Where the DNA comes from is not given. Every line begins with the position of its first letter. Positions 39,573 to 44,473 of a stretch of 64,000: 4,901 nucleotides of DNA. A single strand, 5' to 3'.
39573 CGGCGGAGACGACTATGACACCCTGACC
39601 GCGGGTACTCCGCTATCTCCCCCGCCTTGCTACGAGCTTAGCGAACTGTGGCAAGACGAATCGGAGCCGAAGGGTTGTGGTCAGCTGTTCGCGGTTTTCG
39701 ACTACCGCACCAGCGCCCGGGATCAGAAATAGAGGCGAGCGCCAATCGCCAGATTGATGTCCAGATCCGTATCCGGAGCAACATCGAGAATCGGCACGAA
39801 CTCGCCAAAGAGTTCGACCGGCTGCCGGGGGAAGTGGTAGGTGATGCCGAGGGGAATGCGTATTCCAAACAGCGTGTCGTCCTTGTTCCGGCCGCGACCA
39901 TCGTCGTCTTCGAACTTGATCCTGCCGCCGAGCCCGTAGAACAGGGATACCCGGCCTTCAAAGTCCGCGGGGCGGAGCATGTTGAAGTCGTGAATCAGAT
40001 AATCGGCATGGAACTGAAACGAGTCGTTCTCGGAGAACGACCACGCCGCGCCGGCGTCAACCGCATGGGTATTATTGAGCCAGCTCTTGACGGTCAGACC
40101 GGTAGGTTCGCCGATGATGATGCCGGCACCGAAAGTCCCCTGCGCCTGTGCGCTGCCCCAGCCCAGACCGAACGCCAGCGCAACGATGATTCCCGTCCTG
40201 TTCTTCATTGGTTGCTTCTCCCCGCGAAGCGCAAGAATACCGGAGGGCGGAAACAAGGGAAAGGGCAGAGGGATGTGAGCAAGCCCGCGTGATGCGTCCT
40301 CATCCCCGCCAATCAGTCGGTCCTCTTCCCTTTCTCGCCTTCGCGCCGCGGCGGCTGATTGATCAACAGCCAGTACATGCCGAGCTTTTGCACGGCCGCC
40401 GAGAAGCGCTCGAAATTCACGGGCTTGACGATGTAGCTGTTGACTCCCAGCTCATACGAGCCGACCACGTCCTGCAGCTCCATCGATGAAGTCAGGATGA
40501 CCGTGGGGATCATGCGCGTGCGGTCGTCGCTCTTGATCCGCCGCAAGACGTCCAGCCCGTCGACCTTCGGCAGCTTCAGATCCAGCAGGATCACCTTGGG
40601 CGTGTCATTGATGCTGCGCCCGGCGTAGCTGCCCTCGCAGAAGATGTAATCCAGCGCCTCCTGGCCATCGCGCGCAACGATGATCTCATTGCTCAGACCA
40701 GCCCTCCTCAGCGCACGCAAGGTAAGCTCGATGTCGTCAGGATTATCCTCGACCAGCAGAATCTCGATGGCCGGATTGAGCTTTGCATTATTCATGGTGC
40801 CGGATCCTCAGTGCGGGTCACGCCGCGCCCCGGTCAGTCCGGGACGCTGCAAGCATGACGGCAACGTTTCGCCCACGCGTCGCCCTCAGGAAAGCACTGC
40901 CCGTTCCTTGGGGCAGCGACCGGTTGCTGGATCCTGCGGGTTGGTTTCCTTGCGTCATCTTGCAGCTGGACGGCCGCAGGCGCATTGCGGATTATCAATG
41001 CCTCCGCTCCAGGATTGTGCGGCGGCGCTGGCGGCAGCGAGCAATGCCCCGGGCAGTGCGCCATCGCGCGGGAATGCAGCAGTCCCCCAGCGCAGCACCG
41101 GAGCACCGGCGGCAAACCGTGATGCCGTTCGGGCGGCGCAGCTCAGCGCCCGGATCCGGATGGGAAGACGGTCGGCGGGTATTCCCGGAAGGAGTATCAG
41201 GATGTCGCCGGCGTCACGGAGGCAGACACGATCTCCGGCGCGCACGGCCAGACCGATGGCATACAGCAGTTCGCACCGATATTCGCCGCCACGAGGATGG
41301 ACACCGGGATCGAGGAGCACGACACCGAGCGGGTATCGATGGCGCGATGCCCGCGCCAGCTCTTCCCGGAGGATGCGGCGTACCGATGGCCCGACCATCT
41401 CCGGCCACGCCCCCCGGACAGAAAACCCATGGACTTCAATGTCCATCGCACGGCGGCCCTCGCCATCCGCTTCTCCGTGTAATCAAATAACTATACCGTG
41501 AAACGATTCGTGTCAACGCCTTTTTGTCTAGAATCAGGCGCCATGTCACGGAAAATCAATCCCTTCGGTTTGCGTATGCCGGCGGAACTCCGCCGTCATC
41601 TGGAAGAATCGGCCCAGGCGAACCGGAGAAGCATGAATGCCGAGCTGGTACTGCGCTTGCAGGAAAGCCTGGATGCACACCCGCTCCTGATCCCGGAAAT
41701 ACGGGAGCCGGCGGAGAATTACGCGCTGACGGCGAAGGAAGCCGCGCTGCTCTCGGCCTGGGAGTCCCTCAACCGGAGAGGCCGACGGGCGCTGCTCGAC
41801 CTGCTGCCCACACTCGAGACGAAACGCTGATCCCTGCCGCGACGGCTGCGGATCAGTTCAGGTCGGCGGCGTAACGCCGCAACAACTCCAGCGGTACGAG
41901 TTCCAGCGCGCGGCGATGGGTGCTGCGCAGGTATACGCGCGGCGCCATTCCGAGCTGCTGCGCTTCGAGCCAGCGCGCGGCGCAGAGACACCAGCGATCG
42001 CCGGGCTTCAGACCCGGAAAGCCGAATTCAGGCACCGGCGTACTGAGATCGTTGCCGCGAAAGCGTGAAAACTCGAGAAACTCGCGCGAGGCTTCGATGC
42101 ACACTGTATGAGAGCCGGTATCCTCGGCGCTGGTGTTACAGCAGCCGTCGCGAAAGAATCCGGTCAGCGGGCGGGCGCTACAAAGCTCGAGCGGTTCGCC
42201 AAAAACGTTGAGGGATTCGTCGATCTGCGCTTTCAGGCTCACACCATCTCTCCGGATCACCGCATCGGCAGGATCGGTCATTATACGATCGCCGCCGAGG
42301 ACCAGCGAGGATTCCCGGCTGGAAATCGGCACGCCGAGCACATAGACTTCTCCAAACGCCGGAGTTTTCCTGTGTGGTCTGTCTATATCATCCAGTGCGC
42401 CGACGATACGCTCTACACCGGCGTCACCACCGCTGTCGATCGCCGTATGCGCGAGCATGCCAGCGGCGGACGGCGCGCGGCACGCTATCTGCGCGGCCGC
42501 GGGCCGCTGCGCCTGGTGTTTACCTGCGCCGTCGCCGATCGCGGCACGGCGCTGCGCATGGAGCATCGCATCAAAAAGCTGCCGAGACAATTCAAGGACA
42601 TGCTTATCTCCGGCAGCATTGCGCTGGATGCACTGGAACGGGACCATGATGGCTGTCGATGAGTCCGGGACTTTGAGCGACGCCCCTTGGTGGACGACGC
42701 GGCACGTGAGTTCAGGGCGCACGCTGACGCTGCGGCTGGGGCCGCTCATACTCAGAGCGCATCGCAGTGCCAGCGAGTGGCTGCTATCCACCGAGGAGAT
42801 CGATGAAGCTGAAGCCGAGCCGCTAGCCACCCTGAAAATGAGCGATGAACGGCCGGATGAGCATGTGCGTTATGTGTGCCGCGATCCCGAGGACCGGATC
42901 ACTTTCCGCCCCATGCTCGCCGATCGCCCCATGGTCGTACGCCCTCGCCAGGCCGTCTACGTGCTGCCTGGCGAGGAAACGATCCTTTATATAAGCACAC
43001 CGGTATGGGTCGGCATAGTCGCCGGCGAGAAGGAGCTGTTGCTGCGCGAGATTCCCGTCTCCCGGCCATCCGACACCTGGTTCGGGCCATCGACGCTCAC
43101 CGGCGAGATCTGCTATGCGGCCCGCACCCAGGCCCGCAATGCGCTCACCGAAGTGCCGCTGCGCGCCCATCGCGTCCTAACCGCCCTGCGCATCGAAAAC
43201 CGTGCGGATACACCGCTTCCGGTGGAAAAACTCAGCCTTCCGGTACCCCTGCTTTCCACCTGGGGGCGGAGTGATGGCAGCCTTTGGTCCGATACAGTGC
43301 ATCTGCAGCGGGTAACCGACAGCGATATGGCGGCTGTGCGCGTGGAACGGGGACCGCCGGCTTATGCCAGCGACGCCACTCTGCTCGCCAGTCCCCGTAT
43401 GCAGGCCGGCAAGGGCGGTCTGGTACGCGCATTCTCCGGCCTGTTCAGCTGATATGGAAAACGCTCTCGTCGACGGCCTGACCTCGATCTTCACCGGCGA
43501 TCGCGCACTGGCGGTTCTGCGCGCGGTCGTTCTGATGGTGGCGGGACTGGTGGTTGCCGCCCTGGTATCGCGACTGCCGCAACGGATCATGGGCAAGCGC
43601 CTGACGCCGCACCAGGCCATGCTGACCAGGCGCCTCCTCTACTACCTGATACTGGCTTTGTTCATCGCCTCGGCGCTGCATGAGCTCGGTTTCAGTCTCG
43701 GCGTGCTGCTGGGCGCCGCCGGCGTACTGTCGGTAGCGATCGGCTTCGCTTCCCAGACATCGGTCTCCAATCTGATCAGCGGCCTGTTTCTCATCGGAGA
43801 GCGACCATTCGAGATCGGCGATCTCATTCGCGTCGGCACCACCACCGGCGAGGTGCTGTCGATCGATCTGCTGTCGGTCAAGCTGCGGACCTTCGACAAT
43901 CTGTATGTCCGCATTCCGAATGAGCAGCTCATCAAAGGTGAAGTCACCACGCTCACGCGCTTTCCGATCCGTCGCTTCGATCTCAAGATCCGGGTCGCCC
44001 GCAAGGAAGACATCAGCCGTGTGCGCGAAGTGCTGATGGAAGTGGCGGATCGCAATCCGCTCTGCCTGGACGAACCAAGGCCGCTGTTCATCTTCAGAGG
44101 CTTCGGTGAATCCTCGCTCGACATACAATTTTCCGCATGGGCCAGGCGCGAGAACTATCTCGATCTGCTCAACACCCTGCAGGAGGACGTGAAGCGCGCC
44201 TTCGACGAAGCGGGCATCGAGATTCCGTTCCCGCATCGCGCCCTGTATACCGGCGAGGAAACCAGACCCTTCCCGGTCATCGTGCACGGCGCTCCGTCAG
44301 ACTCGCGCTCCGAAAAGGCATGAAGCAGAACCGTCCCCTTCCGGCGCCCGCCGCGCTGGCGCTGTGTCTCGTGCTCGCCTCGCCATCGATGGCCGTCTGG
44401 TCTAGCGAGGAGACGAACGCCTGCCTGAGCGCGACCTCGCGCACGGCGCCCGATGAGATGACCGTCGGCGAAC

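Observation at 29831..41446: Concentration of c-di-GMP signalling genes wrapped around the EET module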

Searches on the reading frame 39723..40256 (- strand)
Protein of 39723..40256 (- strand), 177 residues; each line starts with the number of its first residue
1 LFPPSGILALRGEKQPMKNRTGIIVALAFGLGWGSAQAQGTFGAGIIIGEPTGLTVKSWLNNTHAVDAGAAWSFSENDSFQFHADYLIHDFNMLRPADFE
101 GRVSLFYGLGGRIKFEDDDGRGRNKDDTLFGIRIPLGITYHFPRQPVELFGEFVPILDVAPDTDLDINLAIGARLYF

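Call 4: search_protein_families(library=pfam, proteins=[window:39723-40256:-], max_evalue=0.01)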
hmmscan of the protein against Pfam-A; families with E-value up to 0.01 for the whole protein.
window:39723-40256:- (177 aa): 1 family
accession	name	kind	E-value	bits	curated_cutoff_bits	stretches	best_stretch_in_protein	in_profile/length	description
PF13161.12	DUF3996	-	6.6e-06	26.4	22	1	37-154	5-123/154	Protein of unknown function (DUF3996)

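Call 84: search_protein_families(library=ncbifam, proteins=[window:39723-40256:-], max_evalue=0.001)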
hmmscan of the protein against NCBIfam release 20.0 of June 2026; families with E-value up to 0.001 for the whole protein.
window:39723-40256:- (177 aa): 0 families

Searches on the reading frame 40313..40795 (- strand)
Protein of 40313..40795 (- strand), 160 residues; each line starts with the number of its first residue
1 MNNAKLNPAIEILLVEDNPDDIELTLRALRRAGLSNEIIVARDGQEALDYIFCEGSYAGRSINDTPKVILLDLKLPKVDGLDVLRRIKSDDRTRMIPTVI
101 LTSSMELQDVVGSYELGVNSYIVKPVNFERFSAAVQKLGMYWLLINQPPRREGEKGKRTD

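Call 4: search_protein_families(library=pfam, proteins=[window:40313-40795:-], max_evalue=0.01)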
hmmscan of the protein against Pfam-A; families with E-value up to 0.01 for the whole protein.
window:40313-40795:- (160 aa): 1 family
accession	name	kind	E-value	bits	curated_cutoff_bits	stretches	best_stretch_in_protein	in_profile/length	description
PF00072.30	Response_reg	-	1.6e-18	67.3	30.2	1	12-135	1-110/111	Response regulator receiver domain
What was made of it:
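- Checked: 40313-40795(-): Response_reg only (call 4).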

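Call 84: search_protein_families(library=ncbifam, proteins=[window:40313-40795:-], max_evalue=0.001)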
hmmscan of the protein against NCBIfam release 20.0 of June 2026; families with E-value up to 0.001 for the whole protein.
window:40313-40795:- (160 aa): 81 families (the best 25 are shown)
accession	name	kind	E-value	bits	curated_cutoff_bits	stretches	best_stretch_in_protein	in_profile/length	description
TIGR02154.1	PhoB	equivalog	1.4e-16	60.5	296.2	1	11-136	4-117/226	phosphate regulon transcriptional regulator PhoB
NF007135.0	PRK09581.1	equivalog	3.8e-15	55.7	474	1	11-146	4-127/457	PleD family two-component system response regulator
NF041733.1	resp_reg_CseB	equivalog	3e-13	49.7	350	1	11-135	2-111/228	two-component system response regulator CseB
TIGR02875.1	spore_0_A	equivalog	1.6e-12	47.3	200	1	10-138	3-121/262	sporulation transcription factor Spo0A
NF040689.1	MtrAB_MtrA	equivalog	2.6e-12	46.6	300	1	54-135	30-109/219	MtrAB system response regulator MtrA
NF012023.0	PRK15479.1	equivalog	2.7e-12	46.7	337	1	12-137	3-114/224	transcriptional regulator TctD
TIGR01387.1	cztR_silR_copR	subfamily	3.9e-12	46.3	279.2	1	12-137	1-112/218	heavy metal response regulator transcription factor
NF045944.1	ResRegRpaBCyano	equivalog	1.2e-11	44.4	330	1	29-135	15-108/229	response regulator transcription factor RpaB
NF008567.0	PRK11517.1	equivalog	1.5e-11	44.1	353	1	11-136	2-112/223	response regulator transcription factor HprR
NF041734.1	resp_reg_RppA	equivalog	3e-11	43.1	250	1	11-138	2-117/229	two-component system response regulator RppA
NF007982.1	PRK10710.1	equivalog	4.6e-11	42.7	380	1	9-136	7-119/235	envelope stress response regulator BaeR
NF008176.1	PRK10923.1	equivalog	7.3e-11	41.3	620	1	62-148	44-128/469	nitrogen regulation protein NR(I)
NF040534.1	resp_reg_YycF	equivalog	7.5e-11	41.7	340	1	12-135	3-111/231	response regulator YycF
NF008302.0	PRK11091.1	equivalog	7.6e-11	40.9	838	1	5-138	521-642/779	aerobic respiration two-component sensor histidine kinase ArcB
NF041880.1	EPS_EpsF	equivalog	8.9e-11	40.9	900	1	34-129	18-104/492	response regulator EpsF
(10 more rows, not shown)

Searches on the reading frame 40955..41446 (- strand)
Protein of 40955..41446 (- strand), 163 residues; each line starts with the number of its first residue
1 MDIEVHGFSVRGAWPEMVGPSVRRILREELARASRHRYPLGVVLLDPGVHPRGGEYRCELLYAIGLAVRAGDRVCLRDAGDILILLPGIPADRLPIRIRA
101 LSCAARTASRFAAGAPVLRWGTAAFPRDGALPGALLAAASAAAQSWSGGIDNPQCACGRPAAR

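Call 4: search_protein_families(library=pfam, proteins=[window:40955-41446:-], max_evalue=0.01)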
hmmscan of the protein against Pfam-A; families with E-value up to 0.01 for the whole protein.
window:40955-41446:- (163 aa): 0 families

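Call 7: search_protein_families(library=pfam, proteins=[window:40955-41446:-], max_evalue=10)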
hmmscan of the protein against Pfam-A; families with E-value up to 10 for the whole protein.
window:40955-41446:- (163 aa): 0 families

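Call 67: find_homologous_proteins(query=window:40955-41446:-, max_evalue=0.001)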
Query window:40955-41446:- (163 aa): 4 proteins with E <= 0.001 among 1220 candidates.
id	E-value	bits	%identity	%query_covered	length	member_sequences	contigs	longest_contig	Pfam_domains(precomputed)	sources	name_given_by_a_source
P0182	3.4e-101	354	100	100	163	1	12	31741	-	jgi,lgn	jgi:hypothetical protein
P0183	1.8e-43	166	66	77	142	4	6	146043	-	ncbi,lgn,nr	ncbi:MAG: hypothetical protein RBT81_01935 [Gammaproteobacteria bacterium]|nr:hypothetical protein [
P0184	3.0e-37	146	59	88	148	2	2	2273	-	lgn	-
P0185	6.4e-34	135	54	99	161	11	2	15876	-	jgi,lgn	jgi:hypothetical protein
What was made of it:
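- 40955..41446 (-): 163-aa stand-alone degenerate GGDEF-fold protein. It lacks the GGDEF motif (DAGDI instead) but keeps an invariant RxxD (R69-A-G-D72) at the I-site position. Possible c-di-GMP binder. The family is tiny. Four clusters in 5.8e9 proteins (call 67).
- Closest known: Degenerate GGDEF c-di-GMP receptors that bind through the I-site. Different: The family has only four clusters (call 67).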

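Call 76: predict_structure(alignment_id=A6)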
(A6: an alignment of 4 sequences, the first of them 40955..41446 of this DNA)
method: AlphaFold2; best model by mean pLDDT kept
length: 163 residues; sequences in the alignment: 4
mean_pLDDT: 67.5   pTM: 0.68
mean pLDDT of the five models: 67.5, 65.1, 56.6, 50.4, 36.9
residues with pLDDT >= 90: 1; 70-90: 98; 50-70: 30; < 50: 34
segments of 3 or more residues with pLDDT < 50: 1-17, 147-163
pLDDT, mean of each block of 10 residues (from residue 1): 22 48 85 84 78 69 84 80 86 83 77 60 67 75 56 35 33
secondary structure, 60 per line:
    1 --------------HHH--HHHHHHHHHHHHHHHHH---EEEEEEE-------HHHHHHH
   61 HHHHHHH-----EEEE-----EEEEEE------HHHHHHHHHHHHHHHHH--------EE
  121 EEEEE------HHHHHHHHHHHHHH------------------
elements in order: H20-36 E40-46 H54-67 E73-76 E82-87 H94-110 E119-125 H132-145

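Call 78: fold_search(model_id=the predicted structure, library=pdb)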
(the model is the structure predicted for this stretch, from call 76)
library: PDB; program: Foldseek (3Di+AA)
matches with E <= 10: 1419; with E <= 0.001: 38
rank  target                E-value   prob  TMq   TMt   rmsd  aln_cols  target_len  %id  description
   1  4urg_A                5.2e-05  1.00  0.58  0.62   3.4       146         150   23  Crystal Structure of GGDEF domain from T.maritima (active-like dimer) (released 2014-10-08)
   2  4rnf                  5.5e-05  1.00  0.61  0.25   4.3       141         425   18  PaMorA tandem diguanylate cyclase - mutant phosphodiesterase, apo form (released 2014-11-19)
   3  7e6g_B                5.9e-05  1.00  0.60  0.40   3.8       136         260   20  Crystal structure of diguanylate cyclase SiaD in complex with its activator SiaC from Pseudomonas aeruginosa (released 2021-09-22)
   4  4urs_A                6.7e-05  1.00  0.58  0.59   3.7       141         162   20  Crystal Structure of GGDEF domain from T.maritima (released 2014-10-08)
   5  7e6g_A                7.1e-05  1.00  0.61  0.39   3.8       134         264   19  Crystal structure of diguanylate cyclase SiaD in complex with its activator SiaC from Pseudomonas aeruginosa (released 2021-09-22)
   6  4urg_B                7.5e-05  1.00  0.60  0.62   3.7       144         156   20  Crystal Structure of GGDEF domain from T.maritima (active-like dimer) (released 2014-10-08)
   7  7a7e_B                8.0e-05  1.00  0.62  0.57   3.5       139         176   22  Structure of a delta-N mutant - E232start - of PA1120 (TpbB or YfiN) from Pseudomonas aeruginosa (PAO1) comprising onl (released 2021-07-07)
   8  6d9m                  1.0e-04  1.00  0.61  0.33   3.8       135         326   18  T4-Lysozyme fusion to Geobacter GGDEF (released 2019-04-10)
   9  4urq_U                1.1e-04  1.00  0.61  0.64   4.4       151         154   18  Crystal Structure of GGDEF domain (I site mutant) from T.maritima (released 2014-10-08)
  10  7a7e_A                1.2e-04  1.00  0.61  0.58   3.7       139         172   22  Structure of a delta-N mutant - E232start - of PA1120 (TpbB or YfiN) from Pseudomonas aeruginosa (PAO1) comprising onl (released 2021-07-07)
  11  5euh_C                1.3e-04  1.00  0.58  0.66   3.1       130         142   19  Crystal structure of the c-di-GMP-bound GGDEF domain of P. fluorescens GcbC (released 2015-12-30)
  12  5llx_A                1.3e-04  1.00  0.60  0.16   3.7       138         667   19  Bacteriophytochrome activated diguanylyl cyclase from Idiomarina species A28L with GTP bound (released 2017-03-15)
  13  5llx_B                1.5e-04  1.00  0.60  0.17   3.7       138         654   19  Bacteriophytochrome activated diguanylyl cyclase from Idiomarina species A28L with GTP bound (released 2017-03-15)
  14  5llw_B                1.6e-04  1.00  0.61  0.16   3.7       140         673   18  Bacteriophytochrome activated diguanylyl cyclase from Idiomarina species A28L (released 2017-03-15)
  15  4urq_V                1.7e-04  1.00  0.60  0.64   3.0       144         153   19  Crystal Structure of GGDEF domain (I site mutant) from T.maritima (released 2014-10-08)
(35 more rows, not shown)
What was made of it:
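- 40955..41446 (-): Foldseek top 50 all GGDEF (call 78).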

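Call 84: search_protein_families(library=ncbifam, proteins=[window:40955-41446:-], max_evalue=0.001)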
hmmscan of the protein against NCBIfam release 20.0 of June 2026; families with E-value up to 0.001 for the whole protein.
window:40955-41446:- (163 aa): 0 families
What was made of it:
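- Checked: 40955-41446(-) has no Pfam or NCBIfam hit (calls 4, 7, 84).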

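Call 100: find_encoding_contigs(protein=P0182, flank=3000, max_places=4)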
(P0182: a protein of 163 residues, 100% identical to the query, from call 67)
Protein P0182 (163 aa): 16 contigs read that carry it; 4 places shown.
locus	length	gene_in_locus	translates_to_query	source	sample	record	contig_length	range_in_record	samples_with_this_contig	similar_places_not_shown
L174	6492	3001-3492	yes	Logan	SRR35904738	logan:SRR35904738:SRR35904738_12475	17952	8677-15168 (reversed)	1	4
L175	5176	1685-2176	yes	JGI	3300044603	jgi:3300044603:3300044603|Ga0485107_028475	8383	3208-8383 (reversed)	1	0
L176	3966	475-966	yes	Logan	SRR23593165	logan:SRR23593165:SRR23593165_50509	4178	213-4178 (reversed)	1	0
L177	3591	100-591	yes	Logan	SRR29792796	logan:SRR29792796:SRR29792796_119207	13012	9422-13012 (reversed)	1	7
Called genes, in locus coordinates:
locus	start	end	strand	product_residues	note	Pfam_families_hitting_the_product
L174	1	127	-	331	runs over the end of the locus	PF02253:PLA1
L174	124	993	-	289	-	PF21088:MS_channel_1st, PF00924:MS_channel_2nd, PF21082:MS_channel_3rd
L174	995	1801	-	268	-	PF04254:DUF432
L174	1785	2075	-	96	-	PF01541:GIY-YIG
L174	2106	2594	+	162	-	PF09996:DUF2237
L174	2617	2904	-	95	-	PF03869:Arc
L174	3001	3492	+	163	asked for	-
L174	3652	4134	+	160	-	PF00072:Response_reg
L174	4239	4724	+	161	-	PF13161:DUF3996 (weak)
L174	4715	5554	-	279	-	PF01872:RibD_C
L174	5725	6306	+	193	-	PF22113:Mtrc-MtrF_II-IV_dom (faint), PF14522:Cytochrome_C7 (faint), PF13435:Cytochrome_C554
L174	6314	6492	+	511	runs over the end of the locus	PF00672:HAMP (weak), PF00990:GGDEF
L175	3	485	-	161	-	?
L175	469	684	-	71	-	-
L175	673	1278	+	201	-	PF09996:DUF2237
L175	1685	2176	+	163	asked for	-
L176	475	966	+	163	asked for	-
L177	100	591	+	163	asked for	-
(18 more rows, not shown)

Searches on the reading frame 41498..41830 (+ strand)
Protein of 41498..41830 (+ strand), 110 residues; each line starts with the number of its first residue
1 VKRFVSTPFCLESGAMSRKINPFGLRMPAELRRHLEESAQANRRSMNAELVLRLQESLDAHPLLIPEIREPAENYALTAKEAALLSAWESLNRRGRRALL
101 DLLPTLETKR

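Call 12: search_protein_families(library=pfam, proteins=[window:41498-41830:+], max_evalue=0.1)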
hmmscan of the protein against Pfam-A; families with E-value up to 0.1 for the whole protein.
window:41498-41830:+ (110 aa): 3 families
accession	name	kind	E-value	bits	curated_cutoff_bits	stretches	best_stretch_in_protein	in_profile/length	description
PF03869.20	Arc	-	1e-11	44.9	20.4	1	17-59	1-43/50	Arc-like DNA binding domain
PF05509.17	TraY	-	0.0004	20.8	21.3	1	25-60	3-38/49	TraY domain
PF22513.2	FitA-like_RHH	-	0.0062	16.9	27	1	28-56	9-37/39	Antitoxin FitA-like, ribbon-helix-helix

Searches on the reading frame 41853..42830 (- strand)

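Call 12: search_protein_families(library=pfam, proteins=[window:41853-42830:-], max_evalue=0.1)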
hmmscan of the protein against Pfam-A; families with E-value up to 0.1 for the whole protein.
window:41853-42830:- (325 aa): 1 family
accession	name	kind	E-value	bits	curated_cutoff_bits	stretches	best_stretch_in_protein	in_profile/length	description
PF09996.14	DUF2237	-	5.6e-52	175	25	1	208-321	2-115/115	Uncharacterized protein conserved in bacteria (DUF2237)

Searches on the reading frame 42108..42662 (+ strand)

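Call 12: search_protein_families(library=pfam, proteins=[window:42108-42662:+], max_evalue=0.1)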
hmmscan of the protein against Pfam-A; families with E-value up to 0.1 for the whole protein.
window:42108-42662:+ (184 aa): 1 family
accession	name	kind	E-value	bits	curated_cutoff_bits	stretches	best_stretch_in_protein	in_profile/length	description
PF01541.30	GIY-YIG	-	6.9e-13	49.2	22.6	1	90-161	2-74/78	GIY-YIG catalytic domain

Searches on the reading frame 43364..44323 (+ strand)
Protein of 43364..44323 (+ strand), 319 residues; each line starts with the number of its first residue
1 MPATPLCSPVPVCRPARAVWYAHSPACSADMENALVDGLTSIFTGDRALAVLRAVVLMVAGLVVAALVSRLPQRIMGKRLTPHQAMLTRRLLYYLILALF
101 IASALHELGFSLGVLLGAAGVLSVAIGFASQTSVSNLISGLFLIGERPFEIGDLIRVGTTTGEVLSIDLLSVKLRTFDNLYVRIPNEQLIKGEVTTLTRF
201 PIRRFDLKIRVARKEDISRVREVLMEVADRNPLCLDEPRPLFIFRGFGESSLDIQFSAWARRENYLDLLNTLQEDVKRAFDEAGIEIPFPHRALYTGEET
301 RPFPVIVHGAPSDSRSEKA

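Call 82: search_protein_families(library=pfam, proteins=[window:43364-44323:+], max_evalue=0.0001)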
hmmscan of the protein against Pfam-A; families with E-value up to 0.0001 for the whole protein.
window:43364-44323:+ (319 aa): 3 families
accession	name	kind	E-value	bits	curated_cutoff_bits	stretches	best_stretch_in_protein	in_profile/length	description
PF00924.24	MS_channel_2nd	-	2.2e-20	72.9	20.2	1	132-195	1-64/68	Mechanosensitive ion channel, beta-domain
PF21082.3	MS_channel_3rd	-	2.3e-13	50.8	21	1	207-287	3-88/88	Mechanosensitive ion channel MscS, C-terminal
PF21088.3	MS_channel_1st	-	8.4e-08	32.5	23.1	1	91-131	2-42/42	Mechanosensitive ion channel, transmembrane helices 2/3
